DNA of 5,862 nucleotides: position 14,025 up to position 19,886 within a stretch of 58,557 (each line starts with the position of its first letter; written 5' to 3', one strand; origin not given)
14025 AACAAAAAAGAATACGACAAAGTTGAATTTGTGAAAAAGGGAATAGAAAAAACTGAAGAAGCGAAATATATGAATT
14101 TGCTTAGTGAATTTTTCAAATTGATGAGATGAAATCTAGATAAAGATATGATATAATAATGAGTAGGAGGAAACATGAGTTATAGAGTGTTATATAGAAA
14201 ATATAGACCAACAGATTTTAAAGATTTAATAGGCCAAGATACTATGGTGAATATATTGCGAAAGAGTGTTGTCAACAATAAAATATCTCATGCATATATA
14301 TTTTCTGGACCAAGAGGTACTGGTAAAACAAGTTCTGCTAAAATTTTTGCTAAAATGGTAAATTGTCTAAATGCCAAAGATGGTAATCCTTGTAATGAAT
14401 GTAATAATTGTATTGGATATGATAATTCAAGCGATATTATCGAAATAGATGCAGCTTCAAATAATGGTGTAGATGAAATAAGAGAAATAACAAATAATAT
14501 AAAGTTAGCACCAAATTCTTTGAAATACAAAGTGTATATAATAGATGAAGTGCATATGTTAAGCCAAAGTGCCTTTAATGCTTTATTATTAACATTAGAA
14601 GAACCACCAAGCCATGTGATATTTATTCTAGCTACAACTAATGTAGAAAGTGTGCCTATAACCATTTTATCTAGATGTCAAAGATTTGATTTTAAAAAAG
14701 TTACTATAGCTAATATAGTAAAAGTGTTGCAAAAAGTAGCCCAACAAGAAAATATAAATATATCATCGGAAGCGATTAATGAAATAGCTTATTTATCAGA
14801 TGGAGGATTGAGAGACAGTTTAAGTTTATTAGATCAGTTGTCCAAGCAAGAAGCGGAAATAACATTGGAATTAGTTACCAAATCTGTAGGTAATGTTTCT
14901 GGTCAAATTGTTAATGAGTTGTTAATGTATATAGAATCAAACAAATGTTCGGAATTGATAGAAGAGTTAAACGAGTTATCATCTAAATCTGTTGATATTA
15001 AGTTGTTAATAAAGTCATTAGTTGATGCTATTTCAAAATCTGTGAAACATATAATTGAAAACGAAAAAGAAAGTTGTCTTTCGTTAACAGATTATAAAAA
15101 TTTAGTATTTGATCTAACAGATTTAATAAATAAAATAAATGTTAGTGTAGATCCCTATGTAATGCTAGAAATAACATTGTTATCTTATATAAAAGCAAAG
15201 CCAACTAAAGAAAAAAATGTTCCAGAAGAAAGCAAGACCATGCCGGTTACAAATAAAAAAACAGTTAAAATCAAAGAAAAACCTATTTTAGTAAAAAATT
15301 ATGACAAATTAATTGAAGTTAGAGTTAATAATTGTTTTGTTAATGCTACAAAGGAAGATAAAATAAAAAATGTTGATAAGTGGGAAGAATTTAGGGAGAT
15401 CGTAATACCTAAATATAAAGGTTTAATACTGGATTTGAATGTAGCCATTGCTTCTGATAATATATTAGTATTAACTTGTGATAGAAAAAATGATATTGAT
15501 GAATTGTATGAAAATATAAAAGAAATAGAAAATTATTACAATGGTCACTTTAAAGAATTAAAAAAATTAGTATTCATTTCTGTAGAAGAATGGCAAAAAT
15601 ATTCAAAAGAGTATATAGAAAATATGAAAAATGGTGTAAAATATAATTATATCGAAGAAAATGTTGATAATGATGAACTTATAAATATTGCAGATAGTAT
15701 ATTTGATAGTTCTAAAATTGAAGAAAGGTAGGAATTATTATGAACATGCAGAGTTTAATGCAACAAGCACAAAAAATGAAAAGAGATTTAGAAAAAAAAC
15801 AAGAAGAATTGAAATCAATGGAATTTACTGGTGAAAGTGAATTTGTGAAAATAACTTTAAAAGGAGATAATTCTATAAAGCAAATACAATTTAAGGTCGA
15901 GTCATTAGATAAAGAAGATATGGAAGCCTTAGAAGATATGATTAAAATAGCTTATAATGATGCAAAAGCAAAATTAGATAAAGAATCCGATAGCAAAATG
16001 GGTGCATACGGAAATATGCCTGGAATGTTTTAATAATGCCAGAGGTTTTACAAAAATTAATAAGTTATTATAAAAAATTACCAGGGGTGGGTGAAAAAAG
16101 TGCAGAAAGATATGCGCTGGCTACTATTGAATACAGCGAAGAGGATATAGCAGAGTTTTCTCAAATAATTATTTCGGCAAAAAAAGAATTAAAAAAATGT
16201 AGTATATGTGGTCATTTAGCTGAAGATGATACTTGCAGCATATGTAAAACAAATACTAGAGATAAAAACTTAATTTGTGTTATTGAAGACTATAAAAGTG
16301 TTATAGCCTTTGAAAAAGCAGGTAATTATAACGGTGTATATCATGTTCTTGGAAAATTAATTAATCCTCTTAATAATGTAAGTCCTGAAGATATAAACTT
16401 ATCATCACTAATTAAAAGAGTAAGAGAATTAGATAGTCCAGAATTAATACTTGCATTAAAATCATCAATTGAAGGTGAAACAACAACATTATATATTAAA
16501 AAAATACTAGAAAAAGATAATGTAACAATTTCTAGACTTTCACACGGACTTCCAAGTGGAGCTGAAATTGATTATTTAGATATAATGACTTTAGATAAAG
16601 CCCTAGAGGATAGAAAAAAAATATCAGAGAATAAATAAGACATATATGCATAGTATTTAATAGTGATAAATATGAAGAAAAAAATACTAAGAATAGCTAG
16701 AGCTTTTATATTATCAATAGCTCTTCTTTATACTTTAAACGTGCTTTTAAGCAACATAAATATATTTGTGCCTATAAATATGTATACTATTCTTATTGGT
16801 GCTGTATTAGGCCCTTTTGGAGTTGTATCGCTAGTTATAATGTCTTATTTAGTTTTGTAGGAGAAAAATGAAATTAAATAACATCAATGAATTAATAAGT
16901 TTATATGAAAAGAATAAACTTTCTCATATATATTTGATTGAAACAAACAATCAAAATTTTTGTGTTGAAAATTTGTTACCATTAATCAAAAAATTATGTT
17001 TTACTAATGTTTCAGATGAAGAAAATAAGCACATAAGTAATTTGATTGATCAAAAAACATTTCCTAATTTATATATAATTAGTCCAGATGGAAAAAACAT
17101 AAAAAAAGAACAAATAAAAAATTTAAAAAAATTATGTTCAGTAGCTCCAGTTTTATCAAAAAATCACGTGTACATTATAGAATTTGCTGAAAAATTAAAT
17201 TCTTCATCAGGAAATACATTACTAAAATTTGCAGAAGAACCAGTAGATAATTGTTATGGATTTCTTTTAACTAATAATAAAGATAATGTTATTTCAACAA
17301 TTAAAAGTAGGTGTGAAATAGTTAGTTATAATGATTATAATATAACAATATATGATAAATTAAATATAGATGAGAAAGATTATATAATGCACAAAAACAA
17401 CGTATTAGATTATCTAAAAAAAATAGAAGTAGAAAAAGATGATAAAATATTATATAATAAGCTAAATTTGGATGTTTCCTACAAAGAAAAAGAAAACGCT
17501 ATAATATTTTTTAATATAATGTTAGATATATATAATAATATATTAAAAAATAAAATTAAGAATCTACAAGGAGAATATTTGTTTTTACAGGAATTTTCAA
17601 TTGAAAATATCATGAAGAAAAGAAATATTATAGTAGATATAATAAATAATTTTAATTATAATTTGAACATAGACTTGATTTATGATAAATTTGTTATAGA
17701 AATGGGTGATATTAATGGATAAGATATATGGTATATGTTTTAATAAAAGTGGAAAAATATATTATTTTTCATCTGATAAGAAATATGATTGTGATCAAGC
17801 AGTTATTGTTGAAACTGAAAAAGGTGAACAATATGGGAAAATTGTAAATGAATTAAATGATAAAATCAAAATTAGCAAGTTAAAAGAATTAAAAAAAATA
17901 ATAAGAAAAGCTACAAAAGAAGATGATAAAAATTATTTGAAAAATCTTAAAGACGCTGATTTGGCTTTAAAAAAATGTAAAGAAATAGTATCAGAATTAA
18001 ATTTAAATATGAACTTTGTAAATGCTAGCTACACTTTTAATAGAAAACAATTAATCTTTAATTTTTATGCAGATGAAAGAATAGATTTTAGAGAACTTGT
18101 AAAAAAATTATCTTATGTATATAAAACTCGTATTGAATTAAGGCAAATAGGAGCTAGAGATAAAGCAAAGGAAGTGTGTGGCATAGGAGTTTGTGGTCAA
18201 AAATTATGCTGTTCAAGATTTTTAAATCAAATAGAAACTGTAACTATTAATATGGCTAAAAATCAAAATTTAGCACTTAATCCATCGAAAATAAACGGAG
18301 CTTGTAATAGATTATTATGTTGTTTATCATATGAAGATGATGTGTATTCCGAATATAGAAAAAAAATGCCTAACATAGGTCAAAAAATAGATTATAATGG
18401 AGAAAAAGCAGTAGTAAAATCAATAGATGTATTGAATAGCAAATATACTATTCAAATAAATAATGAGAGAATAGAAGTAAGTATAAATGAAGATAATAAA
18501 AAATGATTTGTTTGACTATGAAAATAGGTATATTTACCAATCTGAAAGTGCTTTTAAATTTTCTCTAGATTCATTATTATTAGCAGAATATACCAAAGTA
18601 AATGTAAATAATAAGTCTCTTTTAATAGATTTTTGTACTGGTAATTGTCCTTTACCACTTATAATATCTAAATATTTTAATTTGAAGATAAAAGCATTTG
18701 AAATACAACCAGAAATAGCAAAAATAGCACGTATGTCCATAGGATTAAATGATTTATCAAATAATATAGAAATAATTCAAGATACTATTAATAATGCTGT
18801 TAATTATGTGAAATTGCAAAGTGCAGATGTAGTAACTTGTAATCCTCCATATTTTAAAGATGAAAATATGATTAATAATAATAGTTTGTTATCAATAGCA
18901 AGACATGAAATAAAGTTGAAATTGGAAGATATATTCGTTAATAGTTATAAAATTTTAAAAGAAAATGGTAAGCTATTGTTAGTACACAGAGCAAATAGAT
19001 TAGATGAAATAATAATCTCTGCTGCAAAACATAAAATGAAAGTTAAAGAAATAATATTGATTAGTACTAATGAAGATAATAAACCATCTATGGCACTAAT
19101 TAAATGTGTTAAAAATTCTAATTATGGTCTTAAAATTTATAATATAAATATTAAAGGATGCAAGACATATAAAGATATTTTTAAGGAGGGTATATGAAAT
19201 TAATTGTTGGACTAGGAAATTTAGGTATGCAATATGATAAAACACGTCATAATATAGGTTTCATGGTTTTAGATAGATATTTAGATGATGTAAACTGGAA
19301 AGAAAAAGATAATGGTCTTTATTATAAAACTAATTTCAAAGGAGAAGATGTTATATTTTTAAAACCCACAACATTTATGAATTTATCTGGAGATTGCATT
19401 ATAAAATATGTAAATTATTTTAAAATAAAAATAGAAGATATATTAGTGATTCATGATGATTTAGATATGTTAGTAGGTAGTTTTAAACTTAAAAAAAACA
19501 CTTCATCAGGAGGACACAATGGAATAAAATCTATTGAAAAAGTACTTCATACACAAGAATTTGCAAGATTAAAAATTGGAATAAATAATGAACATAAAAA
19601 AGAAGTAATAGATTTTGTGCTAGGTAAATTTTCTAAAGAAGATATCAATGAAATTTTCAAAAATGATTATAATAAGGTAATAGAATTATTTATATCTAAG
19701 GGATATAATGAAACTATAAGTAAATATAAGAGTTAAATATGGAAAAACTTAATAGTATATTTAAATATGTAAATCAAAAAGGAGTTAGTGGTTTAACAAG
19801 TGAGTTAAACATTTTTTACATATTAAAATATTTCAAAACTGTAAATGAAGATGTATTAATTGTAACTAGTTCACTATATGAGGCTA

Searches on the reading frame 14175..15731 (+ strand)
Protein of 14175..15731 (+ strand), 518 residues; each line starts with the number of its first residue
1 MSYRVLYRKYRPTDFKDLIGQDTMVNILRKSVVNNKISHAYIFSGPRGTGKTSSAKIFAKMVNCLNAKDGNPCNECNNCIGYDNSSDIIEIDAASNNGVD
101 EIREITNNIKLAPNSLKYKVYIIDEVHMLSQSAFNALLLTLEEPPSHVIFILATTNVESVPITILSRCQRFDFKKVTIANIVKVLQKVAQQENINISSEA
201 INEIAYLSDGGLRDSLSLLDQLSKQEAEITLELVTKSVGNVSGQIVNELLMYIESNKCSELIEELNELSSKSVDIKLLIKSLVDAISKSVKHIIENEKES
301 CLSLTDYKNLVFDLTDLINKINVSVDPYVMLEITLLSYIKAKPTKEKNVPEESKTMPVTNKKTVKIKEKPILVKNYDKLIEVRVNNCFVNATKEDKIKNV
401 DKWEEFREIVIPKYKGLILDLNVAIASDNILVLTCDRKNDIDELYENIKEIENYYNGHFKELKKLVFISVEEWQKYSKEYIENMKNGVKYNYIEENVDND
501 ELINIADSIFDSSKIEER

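Call 39: search_protein_families(library=pfam, proteins=[window:14175-15731:+])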
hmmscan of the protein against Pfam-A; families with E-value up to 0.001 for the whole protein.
window:14175-15731:+ (518 aa): 8 families
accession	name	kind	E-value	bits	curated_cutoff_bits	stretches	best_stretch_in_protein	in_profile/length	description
PF13177.12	DNA_pol3_delta2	-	2.6e-42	145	27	1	21-176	2-160/161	DNA polymerase III, delta subunit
PF00004.35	AAA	-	2.3e-12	47.9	21.2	1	42-171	2-126/131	ATPase family associated with various cellular activities (AAA)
PF22608.2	DNAX_ATPase_lid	-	1.4e-09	38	27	1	181-221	2-42/49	DNA polymerase III clamp loader subunit, ATPase lid domain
PF21960.2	RCF1-5-like_lid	-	2.4e-07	31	27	1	183-219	1-38/43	RCF1/5-like, AAA+ ATPase lid domain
PF13401.12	AAA_22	-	2.6e-05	25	27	0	42-155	9-123/130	AAA domain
PF13173.12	AAA_14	-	3.1e-05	24.4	27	0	40-131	4-76/129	AAA domain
PF05496.18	RuvB_N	-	0.00021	21.5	27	0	11-63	2-58/159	Holliday junction DNA helicase RuvB P-loop domain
PF07728.20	AAA_5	-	0.00047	20.6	22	0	42-144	3-93/139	AAA domain (dynein-related subfamily)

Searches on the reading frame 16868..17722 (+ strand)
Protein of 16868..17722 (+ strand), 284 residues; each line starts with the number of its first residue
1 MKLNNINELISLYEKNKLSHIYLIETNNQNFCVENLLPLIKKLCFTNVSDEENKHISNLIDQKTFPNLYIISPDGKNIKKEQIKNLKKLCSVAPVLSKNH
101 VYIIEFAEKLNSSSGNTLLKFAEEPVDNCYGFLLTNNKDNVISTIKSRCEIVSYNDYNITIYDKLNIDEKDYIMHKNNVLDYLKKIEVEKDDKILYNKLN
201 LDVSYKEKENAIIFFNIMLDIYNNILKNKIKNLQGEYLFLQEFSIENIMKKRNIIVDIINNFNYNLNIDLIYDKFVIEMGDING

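Call 39: search_protein_families(library=pfam, proteins=[window:16868-17722:+])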
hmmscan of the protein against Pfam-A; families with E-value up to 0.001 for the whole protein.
window:16868-17722:+ (284 aa): 1 family
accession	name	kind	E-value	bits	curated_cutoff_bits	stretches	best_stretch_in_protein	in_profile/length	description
PF13177.12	DNA_pol3_delta2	-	8.8e-32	110.7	27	1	5-155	5-158/161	DNA polymerase III, delta subunit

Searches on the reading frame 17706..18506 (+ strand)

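Call 39: search_protein_families(library=pfam, proteins=[window:17706-18506:+])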
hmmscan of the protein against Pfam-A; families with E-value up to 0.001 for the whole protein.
window:17706-18506:+ (266 aa): 1 family
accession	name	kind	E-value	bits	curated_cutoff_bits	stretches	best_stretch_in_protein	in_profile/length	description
PF04468.17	PSP1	-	1.3e-28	99.5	27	1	63-148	1-86/86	PSP1 C-terminal conserved region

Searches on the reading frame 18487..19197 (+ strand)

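Call 39: search_protein_families(library=pfam, proteins=[window:18487-19197:+])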
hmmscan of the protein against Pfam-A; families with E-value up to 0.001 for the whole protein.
window:18487-19197:+ (236 aa): 2 families
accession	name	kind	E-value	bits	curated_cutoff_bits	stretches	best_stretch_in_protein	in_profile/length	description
PF05175.20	MTS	-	9.6e-07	29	23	1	29-170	20-143/170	Methyltransferase small domain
PF05971.18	Methyltransf_10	-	0.00065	19.6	23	1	29-127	91-192/299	RNA methyltransferase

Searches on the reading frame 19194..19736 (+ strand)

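Call 39: search_protein_families(library=pfam, proteins=[window:19194-19736:+])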
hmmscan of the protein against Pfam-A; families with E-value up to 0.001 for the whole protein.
window:19194-19736:+ (180 aa): 1 family
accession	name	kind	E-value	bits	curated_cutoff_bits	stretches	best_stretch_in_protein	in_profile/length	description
PF01195.25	Pept_tRNA_hydro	-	3.9e-59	200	27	1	3-178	1-182/183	Peptidyl-tRNA hydrolase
